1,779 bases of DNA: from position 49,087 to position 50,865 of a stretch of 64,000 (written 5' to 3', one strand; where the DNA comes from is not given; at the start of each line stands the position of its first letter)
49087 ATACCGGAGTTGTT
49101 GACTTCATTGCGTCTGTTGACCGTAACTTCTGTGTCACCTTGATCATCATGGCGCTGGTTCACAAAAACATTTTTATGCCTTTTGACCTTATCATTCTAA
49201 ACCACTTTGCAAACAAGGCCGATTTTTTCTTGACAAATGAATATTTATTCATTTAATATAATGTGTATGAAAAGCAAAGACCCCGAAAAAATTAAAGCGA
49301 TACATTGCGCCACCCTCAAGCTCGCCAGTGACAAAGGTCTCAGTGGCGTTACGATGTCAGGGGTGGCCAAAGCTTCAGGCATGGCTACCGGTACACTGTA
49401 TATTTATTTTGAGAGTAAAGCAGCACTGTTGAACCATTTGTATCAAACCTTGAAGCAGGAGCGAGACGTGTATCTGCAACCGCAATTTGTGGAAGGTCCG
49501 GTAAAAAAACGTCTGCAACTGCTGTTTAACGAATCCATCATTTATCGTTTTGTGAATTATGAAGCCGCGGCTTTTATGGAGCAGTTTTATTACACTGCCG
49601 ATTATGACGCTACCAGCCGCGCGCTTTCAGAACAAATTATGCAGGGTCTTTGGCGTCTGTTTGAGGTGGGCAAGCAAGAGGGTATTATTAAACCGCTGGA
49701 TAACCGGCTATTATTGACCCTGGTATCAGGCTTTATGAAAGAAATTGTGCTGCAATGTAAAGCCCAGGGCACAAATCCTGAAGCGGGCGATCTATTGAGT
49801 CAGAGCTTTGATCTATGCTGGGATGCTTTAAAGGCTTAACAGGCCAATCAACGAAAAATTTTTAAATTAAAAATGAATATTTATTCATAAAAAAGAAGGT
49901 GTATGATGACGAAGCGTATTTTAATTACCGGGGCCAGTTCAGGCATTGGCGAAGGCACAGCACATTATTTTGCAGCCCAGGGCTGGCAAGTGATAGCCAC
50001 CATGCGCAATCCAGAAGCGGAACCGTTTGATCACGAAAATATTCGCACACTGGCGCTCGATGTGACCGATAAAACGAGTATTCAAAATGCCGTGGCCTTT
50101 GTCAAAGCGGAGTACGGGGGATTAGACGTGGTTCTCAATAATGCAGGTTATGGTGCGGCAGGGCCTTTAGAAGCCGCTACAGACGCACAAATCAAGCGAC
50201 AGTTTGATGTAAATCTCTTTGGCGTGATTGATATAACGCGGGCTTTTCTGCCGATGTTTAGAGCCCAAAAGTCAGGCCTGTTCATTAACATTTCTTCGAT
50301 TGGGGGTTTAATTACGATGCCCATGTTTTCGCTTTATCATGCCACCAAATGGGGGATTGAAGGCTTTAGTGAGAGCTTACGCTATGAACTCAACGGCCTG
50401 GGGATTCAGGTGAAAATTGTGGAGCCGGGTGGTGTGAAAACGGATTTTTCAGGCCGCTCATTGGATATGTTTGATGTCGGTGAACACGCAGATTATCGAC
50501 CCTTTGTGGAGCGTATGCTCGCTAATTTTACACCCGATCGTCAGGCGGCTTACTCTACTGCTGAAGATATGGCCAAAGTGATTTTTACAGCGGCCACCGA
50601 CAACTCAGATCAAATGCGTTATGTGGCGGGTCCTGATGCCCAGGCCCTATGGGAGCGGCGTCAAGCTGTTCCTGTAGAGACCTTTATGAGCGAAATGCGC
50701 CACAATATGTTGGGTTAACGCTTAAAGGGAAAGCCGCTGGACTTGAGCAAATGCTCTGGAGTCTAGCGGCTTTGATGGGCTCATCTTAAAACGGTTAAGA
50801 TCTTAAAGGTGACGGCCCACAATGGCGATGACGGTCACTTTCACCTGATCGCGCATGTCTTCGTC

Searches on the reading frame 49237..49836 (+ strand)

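Call 87: search_protein_families(library=ncbifam, proteins=[window:49237-49836:+], max_evalue=1)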
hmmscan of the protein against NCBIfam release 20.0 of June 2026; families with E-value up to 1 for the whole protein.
window:49237-49836:+ (200 aa): 16 families
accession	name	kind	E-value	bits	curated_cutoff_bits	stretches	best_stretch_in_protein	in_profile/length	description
NF033703.1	transcr_KstR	equivalog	6.7e-09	35.6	280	1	17-123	7-114/185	cholesterol catabolism transcriptional regulator KstR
NF053878.1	FATransRegFadRBac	equivalog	1.1e-07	31.9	200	1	17-171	3-161/190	fatty acid metabolism transcriptional regulator FadR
TIGR03384.1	betaine_BetI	equivalog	1.7e-07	31.1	201.3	1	18-125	9-117/189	choline-binding transcriptional repressor BetI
NF007430.0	PRK09975.1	equivalog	1.9e-06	27.2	274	1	22-102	17-95/220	acrEF/envCD operon transcriptional regulator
NF001978.0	PRK00767.1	equivalog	2.3e-06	27.5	118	1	23-120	15-114/197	transcriptional regulator BetI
NF007949.0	PRK10668.1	equivalog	4.6e-06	26.3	271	1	14-90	8-87/216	multidrug efflux transporter transcriptional repressor AcrR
TIGR03968.1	mycofact_TetR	equivalog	7.4e-06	25.7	224.9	1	20-67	12-59/190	mycofactocin system transcriptional regulator MftR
NF011584.0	PRK15008.1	equivalog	6.7e-05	22.8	230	1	18-82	19-80/212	HTH-type transcriptional regulator RutR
TIGR03613.1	RutR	equivalog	0.00014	21.7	368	1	18-82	9-70/202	pyrimidine utilization regulatory protein R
NF051852.1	efflux_TF_MtrR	exception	0.0007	19.4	280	1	25-83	18-76/205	multidrug efflux system transcriptional repressor MtrR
NF041196.1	ScbR_bind_reg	equivalog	0.00094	19.4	150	1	30-78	19-67/191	ScbR family autoregulator-binding transcription factor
NF050111.1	TransRegSACE7040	equivalog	0.0013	18.7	250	1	22-71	6-55/186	SACE_7040 family transcriptional regulator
NF010319.1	PRK13756.1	equivalog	0.0014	18.6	265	1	25-82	10-67/199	tetracycline resistance transcriptional repressor TetR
NF058643.1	TranRegCurRPseudo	equivalog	0.0017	18.1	300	1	27-65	17-59/193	TetR family transcriptional repressor CurR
NF011572.0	PRK14996.1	equivalog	0.013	15.4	144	1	18-78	9-70/192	TetR family transcriptional regulator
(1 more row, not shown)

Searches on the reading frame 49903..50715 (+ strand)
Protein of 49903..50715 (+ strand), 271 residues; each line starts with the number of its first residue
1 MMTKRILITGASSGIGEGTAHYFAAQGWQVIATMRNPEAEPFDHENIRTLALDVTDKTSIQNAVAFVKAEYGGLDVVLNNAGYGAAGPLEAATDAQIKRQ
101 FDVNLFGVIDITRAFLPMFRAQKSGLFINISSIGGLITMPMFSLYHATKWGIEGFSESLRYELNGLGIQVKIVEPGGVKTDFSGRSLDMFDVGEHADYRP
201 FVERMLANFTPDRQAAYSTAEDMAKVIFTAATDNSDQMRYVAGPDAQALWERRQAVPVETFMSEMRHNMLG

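Call 87: search_protein_families(library=ncbifam, proteins=[window:49903-50715:+], max_evalue=1)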
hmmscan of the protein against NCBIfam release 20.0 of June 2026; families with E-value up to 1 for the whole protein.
window:49903-50715:+ (271 aa): 239 families (the best 25 are shown)
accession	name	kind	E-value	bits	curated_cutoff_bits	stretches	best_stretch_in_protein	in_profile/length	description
NF004826.0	PRK06182.1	subfamily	4.5e-68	229.5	305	1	3-266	4-270/274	oxidoreductase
NF004824.0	PRK06180.1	subfamily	4.9e-66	222.7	298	1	2-254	3-258/279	oxidoreductase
NF004823.0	PRK06179.1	subfamily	8e-63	212.4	310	1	4-268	6-266/271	oxidoreductase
NF005065.0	PRK06482.1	equivalog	2.9e-59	200.7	291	1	2-248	1-249/276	SDR family oxidoreductase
NF005372.1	PRK06914.1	subfamily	6.4e-59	199.5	320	1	5-262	4-270/279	SDR family oxidoreductase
NF049977.1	KDhSphingRedKdsR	equivalog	1.2e-58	198.6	400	1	2-257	2-255/267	3-ketodihydrosphingosine reductase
NF006114.0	PRK08263.1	subfamily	3.4e-57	193.8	290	1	2-249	2-249/280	short chain dehydrogenase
NF004649.0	PRK05993.1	equivalog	1.4e-47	162.3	387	1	2-261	3-269/277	SDR family oxidoreductase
NF004284.0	PRK05693.1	equivalog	2.7e-45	155.1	326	1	4-236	2-235/274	SDR family oxidoreductase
NF006123.0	PRK08267.1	equivalog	9.9e-45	152.8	261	1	3-257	2-245/261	SDR family oxidoreductase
NF004196.0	PRK05650.1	equivalog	2.7e-42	144.7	297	1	2-265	1-257/272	SDR family oxidoreductase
NF005881.0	PRK07832.1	equivalog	2.3e-40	138.6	296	1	3-265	9-272/287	SDR family oxidoreductase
NF006776.0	PRK09291.1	equivalog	4.1e-40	138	265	1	2-227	1-226/257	SDR family oxidoreductase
NF005950.0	PRK08017.1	equivalog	8.2e-40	136.7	326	1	2-184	1-185/256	SDR family oxidoreductase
NF005878.0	PRK07825.1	subfamily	9.3e-39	133.4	287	1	3-183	9-192/278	short chain dehydrogenase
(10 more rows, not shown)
